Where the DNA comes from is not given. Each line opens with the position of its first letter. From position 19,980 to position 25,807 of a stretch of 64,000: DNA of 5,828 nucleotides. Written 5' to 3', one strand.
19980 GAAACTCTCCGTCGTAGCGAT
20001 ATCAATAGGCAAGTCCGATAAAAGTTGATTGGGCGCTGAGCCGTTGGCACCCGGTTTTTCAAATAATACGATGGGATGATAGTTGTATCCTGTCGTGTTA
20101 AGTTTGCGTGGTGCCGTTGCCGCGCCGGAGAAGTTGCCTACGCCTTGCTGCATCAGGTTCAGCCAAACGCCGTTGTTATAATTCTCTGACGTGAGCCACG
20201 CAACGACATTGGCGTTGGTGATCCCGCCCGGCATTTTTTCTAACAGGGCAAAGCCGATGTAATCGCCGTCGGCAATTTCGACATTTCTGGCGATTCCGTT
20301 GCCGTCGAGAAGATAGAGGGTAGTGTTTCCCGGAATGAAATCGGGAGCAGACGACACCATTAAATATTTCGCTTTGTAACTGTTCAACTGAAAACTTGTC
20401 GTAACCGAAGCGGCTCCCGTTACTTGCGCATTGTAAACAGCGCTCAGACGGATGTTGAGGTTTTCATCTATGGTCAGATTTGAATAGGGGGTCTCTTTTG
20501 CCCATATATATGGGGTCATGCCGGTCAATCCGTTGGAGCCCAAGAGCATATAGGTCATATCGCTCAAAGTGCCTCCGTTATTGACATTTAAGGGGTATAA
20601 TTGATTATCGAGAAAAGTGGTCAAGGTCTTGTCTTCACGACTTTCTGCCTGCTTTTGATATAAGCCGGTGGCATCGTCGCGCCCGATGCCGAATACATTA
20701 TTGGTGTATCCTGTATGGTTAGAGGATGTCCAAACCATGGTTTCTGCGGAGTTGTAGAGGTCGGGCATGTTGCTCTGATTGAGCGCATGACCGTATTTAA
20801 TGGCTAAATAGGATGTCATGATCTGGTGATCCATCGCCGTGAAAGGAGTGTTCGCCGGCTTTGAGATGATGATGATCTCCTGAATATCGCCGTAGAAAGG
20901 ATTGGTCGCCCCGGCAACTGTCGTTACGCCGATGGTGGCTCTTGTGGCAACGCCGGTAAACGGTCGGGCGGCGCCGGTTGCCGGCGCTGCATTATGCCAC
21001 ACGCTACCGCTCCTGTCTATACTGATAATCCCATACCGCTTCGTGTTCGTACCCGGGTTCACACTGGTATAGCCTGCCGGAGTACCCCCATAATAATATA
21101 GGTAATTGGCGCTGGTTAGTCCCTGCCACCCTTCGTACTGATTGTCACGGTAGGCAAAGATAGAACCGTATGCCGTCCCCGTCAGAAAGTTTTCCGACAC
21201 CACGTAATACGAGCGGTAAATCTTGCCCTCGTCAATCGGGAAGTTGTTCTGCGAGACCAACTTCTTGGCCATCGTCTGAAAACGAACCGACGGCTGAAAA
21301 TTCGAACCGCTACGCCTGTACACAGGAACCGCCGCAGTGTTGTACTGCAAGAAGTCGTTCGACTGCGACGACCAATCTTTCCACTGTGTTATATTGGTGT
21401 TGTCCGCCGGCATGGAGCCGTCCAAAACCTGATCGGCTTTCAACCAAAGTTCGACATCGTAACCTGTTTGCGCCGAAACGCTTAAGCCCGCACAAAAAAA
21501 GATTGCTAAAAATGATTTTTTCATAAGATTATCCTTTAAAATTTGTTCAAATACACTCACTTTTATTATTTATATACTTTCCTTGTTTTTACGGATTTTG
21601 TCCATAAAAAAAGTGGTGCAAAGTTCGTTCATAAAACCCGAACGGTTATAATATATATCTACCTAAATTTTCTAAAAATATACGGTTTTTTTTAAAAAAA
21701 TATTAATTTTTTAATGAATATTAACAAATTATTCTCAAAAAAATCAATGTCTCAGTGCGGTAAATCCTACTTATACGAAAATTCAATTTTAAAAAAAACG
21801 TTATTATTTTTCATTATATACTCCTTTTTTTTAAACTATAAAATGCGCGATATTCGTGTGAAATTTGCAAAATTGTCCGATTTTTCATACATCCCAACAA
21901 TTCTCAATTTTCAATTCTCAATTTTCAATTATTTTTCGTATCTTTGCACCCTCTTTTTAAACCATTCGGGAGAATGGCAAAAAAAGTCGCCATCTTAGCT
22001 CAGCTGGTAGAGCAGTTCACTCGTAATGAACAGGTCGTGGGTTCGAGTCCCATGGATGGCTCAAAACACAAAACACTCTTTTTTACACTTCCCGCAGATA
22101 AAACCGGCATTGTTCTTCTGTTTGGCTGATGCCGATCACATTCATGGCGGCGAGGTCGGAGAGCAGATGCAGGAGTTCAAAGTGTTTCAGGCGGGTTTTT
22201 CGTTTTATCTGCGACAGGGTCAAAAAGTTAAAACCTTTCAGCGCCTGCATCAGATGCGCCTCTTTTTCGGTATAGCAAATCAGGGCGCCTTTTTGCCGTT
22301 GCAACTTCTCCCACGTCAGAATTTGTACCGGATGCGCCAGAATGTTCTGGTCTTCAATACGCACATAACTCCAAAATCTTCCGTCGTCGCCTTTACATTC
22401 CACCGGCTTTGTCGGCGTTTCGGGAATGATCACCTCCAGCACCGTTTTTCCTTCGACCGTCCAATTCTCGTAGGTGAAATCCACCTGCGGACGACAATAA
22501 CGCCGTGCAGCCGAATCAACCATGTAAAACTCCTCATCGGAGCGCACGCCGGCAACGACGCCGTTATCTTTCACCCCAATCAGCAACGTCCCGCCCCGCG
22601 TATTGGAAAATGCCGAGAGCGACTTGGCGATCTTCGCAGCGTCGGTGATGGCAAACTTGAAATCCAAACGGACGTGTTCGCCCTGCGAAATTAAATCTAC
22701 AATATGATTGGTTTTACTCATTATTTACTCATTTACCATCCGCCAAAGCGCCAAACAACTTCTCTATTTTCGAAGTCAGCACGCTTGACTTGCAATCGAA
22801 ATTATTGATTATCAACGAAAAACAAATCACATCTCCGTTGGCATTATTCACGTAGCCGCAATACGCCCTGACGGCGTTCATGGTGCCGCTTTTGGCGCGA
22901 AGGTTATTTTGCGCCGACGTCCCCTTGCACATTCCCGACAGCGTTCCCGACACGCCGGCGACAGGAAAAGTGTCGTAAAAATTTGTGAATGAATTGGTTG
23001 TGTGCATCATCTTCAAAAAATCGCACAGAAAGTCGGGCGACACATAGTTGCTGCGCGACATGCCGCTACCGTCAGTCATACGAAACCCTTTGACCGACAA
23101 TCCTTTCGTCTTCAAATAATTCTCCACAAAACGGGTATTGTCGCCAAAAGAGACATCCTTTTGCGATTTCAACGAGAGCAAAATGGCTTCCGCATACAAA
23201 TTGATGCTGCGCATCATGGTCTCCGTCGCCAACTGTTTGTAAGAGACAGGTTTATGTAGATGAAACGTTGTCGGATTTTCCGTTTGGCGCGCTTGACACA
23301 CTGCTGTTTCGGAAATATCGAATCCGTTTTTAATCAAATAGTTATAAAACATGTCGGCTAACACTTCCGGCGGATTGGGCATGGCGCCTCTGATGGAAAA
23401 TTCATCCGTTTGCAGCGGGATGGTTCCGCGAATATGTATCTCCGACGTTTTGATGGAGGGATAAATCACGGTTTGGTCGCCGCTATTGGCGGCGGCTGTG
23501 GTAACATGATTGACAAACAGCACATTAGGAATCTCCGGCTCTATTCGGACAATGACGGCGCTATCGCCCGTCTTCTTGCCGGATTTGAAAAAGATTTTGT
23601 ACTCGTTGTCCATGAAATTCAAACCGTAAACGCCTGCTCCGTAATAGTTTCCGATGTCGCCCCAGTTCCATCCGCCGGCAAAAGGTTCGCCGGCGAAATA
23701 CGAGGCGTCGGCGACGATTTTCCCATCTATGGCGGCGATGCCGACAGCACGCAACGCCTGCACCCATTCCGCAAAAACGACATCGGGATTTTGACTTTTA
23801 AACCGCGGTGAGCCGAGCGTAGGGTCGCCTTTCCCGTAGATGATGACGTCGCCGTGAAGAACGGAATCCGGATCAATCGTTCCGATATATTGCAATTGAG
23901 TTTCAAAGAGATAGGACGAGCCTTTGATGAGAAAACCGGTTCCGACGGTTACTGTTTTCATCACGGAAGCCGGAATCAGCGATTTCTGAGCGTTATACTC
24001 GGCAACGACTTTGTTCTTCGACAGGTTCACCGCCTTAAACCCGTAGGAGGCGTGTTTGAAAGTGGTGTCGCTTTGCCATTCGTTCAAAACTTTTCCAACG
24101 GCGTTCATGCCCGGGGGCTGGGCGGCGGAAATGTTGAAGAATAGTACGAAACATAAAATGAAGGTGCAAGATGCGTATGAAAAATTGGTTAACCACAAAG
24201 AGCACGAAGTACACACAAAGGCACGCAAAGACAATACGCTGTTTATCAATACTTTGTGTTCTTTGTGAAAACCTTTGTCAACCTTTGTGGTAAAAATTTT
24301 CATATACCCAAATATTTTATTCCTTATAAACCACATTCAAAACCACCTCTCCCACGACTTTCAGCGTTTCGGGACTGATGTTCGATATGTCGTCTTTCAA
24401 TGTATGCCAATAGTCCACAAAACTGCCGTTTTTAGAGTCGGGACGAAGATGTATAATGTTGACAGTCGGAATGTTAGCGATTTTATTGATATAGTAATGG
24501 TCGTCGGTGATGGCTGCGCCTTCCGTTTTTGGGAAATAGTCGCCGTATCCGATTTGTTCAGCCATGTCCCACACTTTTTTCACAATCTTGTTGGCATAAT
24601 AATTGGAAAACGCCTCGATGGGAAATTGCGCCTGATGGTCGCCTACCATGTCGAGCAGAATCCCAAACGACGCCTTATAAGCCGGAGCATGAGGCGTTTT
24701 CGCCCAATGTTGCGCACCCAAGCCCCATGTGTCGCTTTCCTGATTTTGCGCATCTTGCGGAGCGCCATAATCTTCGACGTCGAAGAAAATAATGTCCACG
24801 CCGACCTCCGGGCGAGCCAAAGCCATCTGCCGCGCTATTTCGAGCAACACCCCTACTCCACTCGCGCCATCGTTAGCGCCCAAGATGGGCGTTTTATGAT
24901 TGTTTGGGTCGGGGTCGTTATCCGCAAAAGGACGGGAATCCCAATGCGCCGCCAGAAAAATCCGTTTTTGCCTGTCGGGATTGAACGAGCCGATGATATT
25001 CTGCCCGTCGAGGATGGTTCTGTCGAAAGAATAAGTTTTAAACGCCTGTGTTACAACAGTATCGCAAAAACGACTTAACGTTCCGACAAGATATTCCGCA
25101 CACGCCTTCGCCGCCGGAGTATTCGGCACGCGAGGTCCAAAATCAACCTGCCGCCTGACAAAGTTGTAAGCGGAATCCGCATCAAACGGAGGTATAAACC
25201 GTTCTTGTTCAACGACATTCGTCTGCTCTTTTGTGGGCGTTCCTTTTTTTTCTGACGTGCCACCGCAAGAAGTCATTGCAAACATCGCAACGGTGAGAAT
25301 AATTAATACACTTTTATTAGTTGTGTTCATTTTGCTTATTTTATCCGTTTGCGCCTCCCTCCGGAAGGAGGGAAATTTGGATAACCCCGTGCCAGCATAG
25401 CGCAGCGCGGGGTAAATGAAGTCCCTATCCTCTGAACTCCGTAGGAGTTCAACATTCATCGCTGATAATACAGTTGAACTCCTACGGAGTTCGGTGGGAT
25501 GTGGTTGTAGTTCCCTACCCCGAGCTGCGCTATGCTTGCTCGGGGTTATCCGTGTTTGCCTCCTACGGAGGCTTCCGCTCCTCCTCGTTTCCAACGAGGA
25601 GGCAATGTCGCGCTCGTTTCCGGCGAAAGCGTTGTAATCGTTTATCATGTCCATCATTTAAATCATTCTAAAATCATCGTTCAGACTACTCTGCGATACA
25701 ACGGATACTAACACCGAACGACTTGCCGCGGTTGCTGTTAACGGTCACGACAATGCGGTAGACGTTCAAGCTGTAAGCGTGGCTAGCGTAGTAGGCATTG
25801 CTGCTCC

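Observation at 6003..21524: A 15.5-kb gene encodes a ~5,170-aa adhesin that ends in a dockerin-like module instead of a T9SS sorting domain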

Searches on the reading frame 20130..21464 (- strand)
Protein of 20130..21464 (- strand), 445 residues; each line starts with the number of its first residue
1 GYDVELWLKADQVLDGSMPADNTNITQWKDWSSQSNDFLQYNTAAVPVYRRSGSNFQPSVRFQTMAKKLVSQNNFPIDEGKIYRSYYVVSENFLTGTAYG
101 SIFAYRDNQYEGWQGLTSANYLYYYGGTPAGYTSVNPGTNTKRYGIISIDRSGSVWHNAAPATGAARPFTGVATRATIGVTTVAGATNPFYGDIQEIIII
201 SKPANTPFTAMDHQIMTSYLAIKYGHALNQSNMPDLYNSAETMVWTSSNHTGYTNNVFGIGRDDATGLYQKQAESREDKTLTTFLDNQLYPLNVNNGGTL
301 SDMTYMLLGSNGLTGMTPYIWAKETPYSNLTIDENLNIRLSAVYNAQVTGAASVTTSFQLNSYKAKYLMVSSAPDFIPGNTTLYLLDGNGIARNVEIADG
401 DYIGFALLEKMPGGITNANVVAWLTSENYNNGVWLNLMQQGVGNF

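Call 67: search_solved_structures(query=A5, max_evalue=1)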
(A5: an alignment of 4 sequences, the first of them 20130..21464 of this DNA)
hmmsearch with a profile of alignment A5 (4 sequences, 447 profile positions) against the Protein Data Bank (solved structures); distinct sequences matched with E-value up to 1: 0.

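Call 68: search_protein_families(library=pfam, alignment_id=A5, max_evalue=1)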
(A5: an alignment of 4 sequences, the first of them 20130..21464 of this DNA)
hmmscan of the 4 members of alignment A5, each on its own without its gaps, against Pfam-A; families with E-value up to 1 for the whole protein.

A. member 1, window:20130-21464:- (445 aa): 1 family
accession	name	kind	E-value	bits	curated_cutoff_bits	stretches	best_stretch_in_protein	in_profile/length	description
PF09158.15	MotCF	-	0.088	13.3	25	0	382-420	12-49/103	Bacteriophage T4 MotA, C-terminal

B. families by the number of members that match (of 4 scanned): 3 families
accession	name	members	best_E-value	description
PF23819.1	DUF7189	1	0.055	Family of unknown function (DUF7189)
PF09158.15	MotCF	1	0.088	Bacteriophage T4 MotA, C-terminal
PF20916.2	BscB_a-b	1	0.17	Cellulose Synthase Subunit B, alpha-beta domain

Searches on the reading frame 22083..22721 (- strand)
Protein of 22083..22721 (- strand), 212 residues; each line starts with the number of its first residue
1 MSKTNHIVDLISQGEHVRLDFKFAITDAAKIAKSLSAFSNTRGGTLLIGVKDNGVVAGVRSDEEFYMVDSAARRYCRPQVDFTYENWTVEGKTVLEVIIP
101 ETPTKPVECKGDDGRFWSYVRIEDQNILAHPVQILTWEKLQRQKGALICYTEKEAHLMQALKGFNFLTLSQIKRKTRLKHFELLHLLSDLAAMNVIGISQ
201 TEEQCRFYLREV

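Call 7: search_protein_families(library=pfam, proteins=[window:22083-22721:-], max_evalue=0.001)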
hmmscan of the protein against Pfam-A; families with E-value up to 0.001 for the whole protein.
window:22083-22721:- (212 aa): 1 family
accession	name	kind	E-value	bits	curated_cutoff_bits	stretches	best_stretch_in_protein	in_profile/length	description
PF04326.19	SLFN_AlbA_2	-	3.9e-21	76.2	25.3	1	18-127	4-115/118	Schlafen, AlbA_2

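Call 8: search_protein_families(library=ncbifam, proteins=[window:22083-22721:-], max_evalue=0.001)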
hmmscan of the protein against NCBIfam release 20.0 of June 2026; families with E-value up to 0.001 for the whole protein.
window:22083-22721:- (212 aa): 0 families

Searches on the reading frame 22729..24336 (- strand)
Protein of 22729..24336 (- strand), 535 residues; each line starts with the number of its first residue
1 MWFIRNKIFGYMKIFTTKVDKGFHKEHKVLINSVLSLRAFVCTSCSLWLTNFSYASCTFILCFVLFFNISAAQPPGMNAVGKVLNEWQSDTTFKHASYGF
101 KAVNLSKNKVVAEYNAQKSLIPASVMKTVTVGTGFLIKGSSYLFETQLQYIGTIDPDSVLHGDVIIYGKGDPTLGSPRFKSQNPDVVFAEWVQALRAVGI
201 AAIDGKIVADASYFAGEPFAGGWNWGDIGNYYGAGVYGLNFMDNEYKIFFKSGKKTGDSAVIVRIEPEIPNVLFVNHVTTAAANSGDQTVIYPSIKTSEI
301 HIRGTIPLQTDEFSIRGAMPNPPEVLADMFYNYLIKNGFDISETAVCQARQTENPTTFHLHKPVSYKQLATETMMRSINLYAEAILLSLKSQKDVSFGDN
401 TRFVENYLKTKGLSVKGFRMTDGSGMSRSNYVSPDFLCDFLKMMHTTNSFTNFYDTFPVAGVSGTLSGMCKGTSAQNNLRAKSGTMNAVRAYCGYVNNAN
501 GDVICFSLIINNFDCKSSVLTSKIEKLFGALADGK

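Call 7: search_protein_families(library=pfam, proteins=[window:22729-24336:-], max_evalue=0.001)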
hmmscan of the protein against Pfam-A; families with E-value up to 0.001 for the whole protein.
window:22729-24336:- (535 aa): 1 family
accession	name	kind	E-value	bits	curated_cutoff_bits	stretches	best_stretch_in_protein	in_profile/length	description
PF02113.21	Peptidase_S13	-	3.3e-78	263.9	22.8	1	85-514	6-426/444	D-Ala-D-Ala carboxypeptidase 3 (S13) family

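Call 8: search_protein_families(library=ncbifam, proteins=[window:22729-24336:-], max_evalue=0.001)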
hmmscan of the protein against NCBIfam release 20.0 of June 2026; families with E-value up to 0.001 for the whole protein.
window:22729-24336:- (535 aa): 2 families
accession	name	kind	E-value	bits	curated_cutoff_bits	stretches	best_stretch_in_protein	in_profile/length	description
TIGR00666.1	PBP4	equivalog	1.1e-65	221.9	107.8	1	108-512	2-397/397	D-alanyl-D-alanine carboxypeptidase/D-alanyl-D-alanine endopeptidase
NF008322.0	PRK11113.1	equivalog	8.5e-45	153.1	527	1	96-515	34-450/477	serine-type D-Ala-D-Ala carboxypeptidase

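Call 14: find_encoding_contigs(protein=window:22729-24336:-, flank=10000, max_places=4)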
Protein window:22729-24336:- (535 aa): no gene with exactly this product is on record in the collection.

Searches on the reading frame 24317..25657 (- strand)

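Call 7: search_protein_families(library=pfam, proteins=[window:24317-25657:-], max_evalue=0.001)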
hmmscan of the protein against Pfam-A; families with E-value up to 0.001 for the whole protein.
window:24317-25657:- (446 aa): 2 families
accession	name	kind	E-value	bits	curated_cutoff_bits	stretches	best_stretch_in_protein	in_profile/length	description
PF04389.22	Peptidase_M28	-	1.4e-34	120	21.3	1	220-443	1-193/193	Peptidase family M28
PF16254.10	DUF4910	-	0.0007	18.9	26.6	0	314-443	120-241/247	Domain of unknown function (DUF4910)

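Call 8: search_protein_families(library=ncbifam, proteins=[window:24317-25657:-], max_evalue=0.001)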
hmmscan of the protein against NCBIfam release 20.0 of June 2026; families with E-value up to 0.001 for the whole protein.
window:24317-25657:- (446 aa): 2 families
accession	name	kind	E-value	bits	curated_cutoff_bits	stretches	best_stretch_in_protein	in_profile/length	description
TIGR01900.1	dapE-gram_pos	equivalog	5.6e-07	28.8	304.2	1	197-298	25-126/351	succinyl-diaminopimelate desuccinylase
NF007568.0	PRK10199.1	equivalog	5.5e-06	25.9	298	1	217-297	96-177/346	aminopeptidase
